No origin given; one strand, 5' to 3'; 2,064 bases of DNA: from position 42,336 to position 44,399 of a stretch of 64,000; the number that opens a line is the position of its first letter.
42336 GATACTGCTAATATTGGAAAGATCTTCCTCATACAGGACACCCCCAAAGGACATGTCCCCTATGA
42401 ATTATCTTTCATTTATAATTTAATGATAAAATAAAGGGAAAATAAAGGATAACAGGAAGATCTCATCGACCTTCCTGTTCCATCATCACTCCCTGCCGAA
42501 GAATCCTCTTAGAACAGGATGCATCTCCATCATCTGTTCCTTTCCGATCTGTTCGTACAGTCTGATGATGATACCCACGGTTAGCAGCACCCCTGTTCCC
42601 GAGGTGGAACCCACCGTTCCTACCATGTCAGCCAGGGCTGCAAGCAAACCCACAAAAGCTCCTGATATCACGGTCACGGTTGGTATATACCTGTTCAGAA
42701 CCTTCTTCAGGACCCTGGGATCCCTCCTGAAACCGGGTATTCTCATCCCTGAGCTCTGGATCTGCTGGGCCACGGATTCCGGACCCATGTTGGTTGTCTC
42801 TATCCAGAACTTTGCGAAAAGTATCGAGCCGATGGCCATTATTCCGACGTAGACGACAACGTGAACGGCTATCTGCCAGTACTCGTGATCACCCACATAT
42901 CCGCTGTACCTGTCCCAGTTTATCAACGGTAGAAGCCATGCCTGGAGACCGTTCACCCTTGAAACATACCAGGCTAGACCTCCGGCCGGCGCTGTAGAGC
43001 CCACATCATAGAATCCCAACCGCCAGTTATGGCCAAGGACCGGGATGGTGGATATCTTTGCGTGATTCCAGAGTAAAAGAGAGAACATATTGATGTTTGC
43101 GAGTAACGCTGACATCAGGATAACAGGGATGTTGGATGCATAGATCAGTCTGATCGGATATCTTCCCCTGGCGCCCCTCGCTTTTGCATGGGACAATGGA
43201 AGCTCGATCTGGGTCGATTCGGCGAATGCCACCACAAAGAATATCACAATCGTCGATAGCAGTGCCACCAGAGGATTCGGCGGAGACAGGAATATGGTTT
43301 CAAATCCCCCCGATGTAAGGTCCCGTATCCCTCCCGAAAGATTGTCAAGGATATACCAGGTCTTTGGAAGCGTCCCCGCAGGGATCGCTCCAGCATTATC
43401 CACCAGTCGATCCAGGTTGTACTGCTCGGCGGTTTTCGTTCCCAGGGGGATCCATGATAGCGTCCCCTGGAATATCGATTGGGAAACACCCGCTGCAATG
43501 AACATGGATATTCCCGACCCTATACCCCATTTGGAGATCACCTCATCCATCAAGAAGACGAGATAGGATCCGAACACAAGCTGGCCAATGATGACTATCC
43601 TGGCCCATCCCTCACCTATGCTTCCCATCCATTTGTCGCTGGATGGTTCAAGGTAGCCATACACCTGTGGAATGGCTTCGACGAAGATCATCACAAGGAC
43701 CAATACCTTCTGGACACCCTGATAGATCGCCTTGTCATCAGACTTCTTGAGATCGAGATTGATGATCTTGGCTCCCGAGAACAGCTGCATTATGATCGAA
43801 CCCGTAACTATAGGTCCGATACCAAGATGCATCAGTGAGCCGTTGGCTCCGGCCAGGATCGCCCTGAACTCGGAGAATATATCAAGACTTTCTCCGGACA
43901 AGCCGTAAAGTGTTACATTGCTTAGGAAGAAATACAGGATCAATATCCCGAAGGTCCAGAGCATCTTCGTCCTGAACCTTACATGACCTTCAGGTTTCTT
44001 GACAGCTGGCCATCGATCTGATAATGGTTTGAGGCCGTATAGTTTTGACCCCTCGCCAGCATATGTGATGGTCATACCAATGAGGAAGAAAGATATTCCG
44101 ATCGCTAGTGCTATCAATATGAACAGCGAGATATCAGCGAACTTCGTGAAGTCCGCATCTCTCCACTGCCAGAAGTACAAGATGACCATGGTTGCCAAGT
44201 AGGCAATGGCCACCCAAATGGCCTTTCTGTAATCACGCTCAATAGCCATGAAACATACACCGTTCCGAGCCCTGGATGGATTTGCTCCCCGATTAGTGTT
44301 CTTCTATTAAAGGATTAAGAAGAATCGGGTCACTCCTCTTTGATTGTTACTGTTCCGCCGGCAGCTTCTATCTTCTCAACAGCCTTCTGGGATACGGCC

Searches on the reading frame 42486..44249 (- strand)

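Call 4: search_protein_families(library=pfam, proteins=[window:42486-44249:-], max_evalue=0.01)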
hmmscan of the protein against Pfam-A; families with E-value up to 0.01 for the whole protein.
window:42486-44249:- (587 aa): 2 families
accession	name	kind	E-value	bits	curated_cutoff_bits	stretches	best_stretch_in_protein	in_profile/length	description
PF00344.25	SecY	-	2.3e-71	241.1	32.2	1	138-565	1-306/306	SecY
PF10559.14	Plug_translocon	-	6.2e-12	45.5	22.1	1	104-137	1-35/35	Plug domain of Sec61p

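Call 5: search_protein_families(library=ncbifam, proteins=[window:42486-44249:-], max_evalue=0.01)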
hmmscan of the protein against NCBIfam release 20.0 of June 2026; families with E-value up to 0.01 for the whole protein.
window:42486-44249:- (587 aa): 3 families
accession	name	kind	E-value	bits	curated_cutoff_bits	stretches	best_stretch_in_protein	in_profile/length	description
NF006341.0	PRK08568.1-5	equivalog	5e-98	329.3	300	1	73-585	7-463/464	preprotein translocase subunit SecY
TIGR00967.1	3a0501s007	equivalog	2.5e-87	293.4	253.6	1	93-574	1-411/414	preprotein translocase subunit SecY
NF009082.0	PRK12417.1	equivalog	5e-06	25.4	353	1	94-264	14-180/406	accessory Sec system protein translocase subunit SecY2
